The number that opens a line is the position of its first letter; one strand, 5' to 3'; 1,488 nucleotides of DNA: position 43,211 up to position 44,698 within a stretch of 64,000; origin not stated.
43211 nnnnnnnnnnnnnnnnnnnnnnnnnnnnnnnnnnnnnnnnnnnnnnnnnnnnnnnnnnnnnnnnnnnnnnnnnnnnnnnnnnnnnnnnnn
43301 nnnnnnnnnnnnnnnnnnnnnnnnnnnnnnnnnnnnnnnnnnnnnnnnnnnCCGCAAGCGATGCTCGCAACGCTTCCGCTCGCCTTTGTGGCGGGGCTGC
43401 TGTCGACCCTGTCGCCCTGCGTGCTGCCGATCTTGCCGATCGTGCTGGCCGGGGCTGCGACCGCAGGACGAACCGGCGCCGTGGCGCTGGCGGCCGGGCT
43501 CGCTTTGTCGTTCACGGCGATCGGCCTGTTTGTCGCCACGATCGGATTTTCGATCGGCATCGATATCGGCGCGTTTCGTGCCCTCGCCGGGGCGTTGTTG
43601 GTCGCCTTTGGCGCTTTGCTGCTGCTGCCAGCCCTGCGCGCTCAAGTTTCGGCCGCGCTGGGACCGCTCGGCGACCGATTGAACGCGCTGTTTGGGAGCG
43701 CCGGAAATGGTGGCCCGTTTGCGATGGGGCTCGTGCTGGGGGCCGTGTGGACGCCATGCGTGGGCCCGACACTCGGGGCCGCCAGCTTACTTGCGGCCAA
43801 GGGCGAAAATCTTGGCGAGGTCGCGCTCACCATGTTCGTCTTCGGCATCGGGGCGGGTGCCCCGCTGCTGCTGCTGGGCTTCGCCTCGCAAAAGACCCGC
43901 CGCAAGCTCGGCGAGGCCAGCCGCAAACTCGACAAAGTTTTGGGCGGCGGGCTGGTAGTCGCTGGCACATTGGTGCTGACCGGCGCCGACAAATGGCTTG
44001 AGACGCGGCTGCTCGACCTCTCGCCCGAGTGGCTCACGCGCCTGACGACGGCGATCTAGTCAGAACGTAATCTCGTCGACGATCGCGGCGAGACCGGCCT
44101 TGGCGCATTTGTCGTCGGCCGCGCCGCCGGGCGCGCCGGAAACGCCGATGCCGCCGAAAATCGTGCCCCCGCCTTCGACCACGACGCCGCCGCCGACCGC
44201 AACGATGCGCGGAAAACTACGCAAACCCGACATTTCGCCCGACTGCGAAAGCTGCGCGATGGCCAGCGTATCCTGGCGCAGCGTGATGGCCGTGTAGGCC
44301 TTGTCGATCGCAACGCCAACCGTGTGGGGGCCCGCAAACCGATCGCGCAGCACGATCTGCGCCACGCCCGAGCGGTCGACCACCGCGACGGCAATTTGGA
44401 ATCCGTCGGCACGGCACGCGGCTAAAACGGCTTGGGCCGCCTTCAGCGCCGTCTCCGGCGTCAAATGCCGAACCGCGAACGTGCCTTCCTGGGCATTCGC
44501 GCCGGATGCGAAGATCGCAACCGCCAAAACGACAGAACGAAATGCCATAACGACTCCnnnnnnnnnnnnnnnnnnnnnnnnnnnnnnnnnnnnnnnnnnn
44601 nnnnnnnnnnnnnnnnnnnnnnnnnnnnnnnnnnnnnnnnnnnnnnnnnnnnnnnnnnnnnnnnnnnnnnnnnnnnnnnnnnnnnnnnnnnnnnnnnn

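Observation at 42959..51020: Sox thiosulfate-oxidation cluster in the order soxC-D-Y-Z-A-X-B with convergent soxW/soxV-like genes and no soxRS in view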

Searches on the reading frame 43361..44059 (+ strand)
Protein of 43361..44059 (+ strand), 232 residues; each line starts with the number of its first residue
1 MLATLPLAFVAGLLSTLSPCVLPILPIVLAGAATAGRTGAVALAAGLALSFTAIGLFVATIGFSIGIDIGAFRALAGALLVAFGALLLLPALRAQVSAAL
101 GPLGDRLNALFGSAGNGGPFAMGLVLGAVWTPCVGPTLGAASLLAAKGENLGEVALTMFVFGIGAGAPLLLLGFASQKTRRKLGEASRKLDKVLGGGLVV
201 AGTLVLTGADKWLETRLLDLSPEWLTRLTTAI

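Call 3: search_protein_families(library=ncbifam, proteins=[window:43361-44059:+])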
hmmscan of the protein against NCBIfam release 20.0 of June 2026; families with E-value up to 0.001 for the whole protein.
window:43361-44059:+ (232 aa): 2 families
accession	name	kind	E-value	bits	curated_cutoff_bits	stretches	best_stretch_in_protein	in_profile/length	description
NF001419.0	PRK00293.1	subfamily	1.9e-12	46.5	330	1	4-199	171-375/574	protein-disulfide reductase DsbD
NF045694.1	seleno_TsoB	exception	3.6e-06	25.3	805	1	1-180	181-363/572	rhodanese/DsbD fusion-like selenoprotein TsoB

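Call 4: search_protein_families(library=pfam, proteins=[window:43361-44059:+])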
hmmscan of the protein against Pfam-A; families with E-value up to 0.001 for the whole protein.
window:43361-44059:+ (232 aa): 2 families
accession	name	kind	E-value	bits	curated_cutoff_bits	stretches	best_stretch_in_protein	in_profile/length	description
PF02683.22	DsbD_TM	-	3.5e-15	56.4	27.1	1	2-198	2-207/219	Cytochrome C biogenesis protein transmembrane domain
PF13386.12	DsbD_2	-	3.4e-13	50.4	24.9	1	8-203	2-198/199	Cytochrome C biogenesis protein transmembrane region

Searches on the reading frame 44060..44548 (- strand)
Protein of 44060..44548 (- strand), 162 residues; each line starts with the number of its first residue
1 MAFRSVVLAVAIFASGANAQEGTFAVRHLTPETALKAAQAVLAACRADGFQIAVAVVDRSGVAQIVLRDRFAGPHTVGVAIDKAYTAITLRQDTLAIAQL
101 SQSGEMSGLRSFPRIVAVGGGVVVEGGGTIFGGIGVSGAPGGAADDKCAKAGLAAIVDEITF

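Call 3: search_protein_families(library=ncbifam, proteins=[window:44060-44548:-])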
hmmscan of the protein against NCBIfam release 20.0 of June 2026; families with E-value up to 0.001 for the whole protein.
window:44060-44548:- (162 aa): 1 family
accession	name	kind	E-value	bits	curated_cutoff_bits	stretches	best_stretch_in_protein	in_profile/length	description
NF007275.0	PRK09732.1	equivalog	2.8e-06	27.2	246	1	41-155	15-131/134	hypothetical protein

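Call 4: search_protein_families(library=pfam, proteins=[window:44060-44548:-])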
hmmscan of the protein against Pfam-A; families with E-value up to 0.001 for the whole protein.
window:44060-44548:- (162 aa): 1 family
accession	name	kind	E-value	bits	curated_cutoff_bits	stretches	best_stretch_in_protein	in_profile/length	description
PF03928.20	HbpS-like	-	9.7e-29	100.4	25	1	29-154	1-128/128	Haem degrading protein HbpS-like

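Call 42: find_related_loci(query=window:44060-44548:-, collection=metagenome_contigs, flank=6000)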
Query window:44060-44548:- (162 aa) in metagenome_contigs; peptide patterns used: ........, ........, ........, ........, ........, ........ (x = any residue, [..] = any of these).
600 stretches matched a pattern (row limit reached: there are more); 512 encode a relative of the query (tblastn E <= 1e-3); the best 80 are kept; 80 distinct loci.
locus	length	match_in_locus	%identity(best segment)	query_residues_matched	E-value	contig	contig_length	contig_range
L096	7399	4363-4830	60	7-162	6e-60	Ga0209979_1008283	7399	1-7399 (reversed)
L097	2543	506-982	60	6-162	2e-58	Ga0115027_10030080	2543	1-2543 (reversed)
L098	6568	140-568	65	20-162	5e-58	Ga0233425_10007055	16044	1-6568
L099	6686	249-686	64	18-162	3e-57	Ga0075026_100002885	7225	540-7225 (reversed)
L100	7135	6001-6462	62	10-162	6e-57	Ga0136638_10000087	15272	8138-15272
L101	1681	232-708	60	6-162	2e-58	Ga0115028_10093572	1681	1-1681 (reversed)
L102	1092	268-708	63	17-162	5e-60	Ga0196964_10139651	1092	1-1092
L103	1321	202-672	59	7-162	4e-59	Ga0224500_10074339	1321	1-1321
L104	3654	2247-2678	63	20-162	2e-56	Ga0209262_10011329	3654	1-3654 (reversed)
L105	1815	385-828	59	16-162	3e-57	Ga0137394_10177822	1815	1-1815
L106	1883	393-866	60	6-162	5e-57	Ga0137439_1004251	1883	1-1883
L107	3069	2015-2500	58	1-162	9e-56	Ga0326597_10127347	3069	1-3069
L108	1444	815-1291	57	4-162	6e-58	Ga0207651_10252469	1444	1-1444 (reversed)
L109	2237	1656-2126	58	5-162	8e-56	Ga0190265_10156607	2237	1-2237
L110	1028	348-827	57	4-162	6e-59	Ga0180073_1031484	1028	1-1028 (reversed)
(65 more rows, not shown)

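Call 43: search_solved_structures(query=window:44060-44548:-, show_alignments=2, max_evalue=0.01)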
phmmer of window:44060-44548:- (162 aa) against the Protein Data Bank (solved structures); distinct sequences matched with E-value up to 0.01: 7.
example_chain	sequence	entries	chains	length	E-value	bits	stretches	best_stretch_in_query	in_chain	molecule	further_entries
4bmw_A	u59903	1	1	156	4.3e-19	72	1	25-155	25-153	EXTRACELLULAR HAEM-BINDING PROTEIN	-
3fpv_A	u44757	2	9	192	1e-18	70.8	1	26-155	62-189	Extracellular haem-binding protein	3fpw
4nkp_A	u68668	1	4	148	9.3e-18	67.7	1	29-155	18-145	putative extracellular heme-binding protein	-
9jth_A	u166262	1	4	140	1.3e-13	54.3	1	29-156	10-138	NahX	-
6bws_A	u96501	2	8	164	1.7e-09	40.9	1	27-158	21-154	Glycolate utilization protein | Efga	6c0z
2a2l_A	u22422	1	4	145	3.5e-08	36.6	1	34-140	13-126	unknown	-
5cx7_A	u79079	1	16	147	3.1e-06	30.3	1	45-156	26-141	ATP:cob(I)alamin adenosyltransferase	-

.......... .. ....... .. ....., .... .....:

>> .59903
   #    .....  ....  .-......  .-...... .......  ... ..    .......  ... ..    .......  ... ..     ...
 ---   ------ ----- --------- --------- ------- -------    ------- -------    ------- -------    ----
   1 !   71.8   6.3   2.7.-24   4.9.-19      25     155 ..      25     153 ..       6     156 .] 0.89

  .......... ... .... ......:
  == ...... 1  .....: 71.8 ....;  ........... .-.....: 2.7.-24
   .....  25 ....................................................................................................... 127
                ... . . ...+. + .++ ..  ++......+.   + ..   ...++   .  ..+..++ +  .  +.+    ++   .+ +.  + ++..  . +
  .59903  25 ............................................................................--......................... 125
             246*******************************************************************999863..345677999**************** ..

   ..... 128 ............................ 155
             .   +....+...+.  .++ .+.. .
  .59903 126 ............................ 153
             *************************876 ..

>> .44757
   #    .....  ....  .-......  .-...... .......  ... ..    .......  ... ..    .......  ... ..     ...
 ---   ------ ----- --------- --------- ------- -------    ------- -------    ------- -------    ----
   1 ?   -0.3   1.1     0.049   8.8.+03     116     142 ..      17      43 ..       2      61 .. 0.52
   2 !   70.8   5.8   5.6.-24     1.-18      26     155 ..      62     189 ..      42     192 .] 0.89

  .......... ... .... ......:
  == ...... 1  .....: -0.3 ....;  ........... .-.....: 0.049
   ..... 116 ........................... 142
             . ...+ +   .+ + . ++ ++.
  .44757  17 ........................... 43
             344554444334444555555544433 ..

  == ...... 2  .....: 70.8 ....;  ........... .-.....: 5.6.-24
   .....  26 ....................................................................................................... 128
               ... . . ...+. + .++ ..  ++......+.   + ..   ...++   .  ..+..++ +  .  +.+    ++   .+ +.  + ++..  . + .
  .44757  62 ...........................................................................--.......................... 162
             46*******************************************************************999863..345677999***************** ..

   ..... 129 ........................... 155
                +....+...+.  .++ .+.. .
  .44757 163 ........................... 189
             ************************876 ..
